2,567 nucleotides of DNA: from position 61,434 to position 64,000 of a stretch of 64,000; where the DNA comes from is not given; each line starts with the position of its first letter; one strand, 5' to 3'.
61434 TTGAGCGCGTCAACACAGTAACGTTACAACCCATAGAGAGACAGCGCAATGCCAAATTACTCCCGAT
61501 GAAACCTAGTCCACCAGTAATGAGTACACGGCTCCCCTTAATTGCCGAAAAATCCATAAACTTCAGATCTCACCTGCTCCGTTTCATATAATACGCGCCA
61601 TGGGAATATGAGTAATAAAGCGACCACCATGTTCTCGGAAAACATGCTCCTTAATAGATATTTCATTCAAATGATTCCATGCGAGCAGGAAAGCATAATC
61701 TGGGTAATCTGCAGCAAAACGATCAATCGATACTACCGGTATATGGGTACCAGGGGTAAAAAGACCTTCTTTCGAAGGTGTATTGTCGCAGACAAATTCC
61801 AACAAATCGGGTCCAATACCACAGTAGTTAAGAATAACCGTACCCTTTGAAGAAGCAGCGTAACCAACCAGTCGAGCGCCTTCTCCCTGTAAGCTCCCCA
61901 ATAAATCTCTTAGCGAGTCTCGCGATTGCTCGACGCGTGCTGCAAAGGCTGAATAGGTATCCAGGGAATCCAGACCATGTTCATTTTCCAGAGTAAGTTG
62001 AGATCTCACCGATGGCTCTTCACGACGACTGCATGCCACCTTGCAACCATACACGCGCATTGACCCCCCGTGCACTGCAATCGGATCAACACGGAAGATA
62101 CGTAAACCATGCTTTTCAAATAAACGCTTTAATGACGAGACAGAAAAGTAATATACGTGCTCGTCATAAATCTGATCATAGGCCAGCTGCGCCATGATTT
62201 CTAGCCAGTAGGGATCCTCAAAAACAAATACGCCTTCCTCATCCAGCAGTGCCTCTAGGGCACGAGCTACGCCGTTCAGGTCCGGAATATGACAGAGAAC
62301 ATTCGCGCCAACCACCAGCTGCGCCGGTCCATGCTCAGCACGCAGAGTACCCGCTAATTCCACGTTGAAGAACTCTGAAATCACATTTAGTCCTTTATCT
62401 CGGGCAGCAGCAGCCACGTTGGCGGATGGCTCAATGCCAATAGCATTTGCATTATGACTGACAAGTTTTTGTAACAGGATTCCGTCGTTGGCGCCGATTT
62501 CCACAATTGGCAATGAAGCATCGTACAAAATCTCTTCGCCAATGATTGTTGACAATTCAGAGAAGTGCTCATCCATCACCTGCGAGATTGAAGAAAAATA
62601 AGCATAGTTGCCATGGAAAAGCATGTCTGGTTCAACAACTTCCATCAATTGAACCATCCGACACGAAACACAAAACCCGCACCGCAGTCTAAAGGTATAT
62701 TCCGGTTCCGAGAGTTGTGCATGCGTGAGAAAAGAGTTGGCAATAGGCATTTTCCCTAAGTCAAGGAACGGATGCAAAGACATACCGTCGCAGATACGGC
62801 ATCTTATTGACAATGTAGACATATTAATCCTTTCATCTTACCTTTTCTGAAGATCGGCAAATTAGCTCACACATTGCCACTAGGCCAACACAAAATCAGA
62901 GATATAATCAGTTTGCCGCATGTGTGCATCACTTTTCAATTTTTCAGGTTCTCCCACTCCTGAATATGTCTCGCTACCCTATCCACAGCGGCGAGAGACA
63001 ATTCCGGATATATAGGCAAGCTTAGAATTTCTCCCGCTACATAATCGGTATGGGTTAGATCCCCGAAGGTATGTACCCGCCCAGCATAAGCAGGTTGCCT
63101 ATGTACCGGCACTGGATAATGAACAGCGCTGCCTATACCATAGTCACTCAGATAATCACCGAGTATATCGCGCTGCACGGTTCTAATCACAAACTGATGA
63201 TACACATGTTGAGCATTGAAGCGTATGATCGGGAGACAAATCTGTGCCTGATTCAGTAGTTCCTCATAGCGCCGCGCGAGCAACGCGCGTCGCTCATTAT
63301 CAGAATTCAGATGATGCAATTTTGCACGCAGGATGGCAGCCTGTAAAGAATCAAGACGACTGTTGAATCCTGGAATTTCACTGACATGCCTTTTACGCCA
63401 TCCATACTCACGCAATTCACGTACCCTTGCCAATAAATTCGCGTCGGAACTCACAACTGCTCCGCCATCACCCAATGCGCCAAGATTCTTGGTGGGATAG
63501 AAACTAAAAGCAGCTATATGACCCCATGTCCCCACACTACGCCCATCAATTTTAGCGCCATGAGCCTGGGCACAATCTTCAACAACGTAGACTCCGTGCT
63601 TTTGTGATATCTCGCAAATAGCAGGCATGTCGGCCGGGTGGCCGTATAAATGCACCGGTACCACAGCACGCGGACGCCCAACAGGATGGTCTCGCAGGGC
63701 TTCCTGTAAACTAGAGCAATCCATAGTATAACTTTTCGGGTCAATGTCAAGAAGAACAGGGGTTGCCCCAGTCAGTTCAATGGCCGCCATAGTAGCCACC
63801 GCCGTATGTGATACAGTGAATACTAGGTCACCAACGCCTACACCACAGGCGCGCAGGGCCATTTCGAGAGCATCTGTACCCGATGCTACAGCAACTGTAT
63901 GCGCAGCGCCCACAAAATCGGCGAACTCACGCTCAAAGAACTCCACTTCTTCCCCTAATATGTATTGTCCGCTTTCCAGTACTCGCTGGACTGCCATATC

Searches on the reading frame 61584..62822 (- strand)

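Call 41: search_protein_families(library=pfam, proteins=[window:61584-62822:-], max_evalue=0.00001)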
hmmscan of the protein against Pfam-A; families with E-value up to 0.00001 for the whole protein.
window:61584-62822:- (412 aa): 4 families
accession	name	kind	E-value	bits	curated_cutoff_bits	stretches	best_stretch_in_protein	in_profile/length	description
PF08484.17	Methyltransf_14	-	9.5e-53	178.7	23.5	1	250-407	2-160/160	C-methyltransferase C-terminal domain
PF08421.16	Methyltransf_13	-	6.8e-23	81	31.3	1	8-69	1-62/62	Putative zinc binding domain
PF13489.12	Methyltransf_23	-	1.2e-18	67.9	27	1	103-242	23-161/164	Methyltransferase domain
PF08242.18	Methyltransf_12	-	7.1e-09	36.7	30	1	107-199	1-98/98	Methyltransferase domain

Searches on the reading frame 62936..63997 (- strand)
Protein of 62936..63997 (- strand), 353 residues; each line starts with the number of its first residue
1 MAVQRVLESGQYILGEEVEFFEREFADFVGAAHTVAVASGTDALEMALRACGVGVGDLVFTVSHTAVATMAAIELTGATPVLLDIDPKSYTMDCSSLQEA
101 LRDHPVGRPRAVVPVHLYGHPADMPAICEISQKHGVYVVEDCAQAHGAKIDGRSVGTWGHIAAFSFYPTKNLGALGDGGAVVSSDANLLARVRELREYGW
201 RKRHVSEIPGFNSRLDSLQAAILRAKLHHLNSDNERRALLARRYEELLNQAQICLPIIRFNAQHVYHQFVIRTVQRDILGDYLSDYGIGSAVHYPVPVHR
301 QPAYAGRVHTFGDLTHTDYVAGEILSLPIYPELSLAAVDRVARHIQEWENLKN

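Call 41: search_protein_families(library=pfam, proteins=[window:62936-63997:-], max_evalue=0.00001)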
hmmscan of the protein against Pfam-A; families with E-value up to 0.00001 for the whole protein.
window:62936-63997:- (353 aa): 1 family
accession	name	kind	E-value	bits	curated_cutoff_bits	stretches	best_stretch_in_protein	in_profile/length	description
PF01041.23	DegT_DnrJ_EryC1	-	1.2e-105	354.1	19.8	1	2-345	10-359/360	DegT/DnrJ/EryC1/StrS aminotransferase family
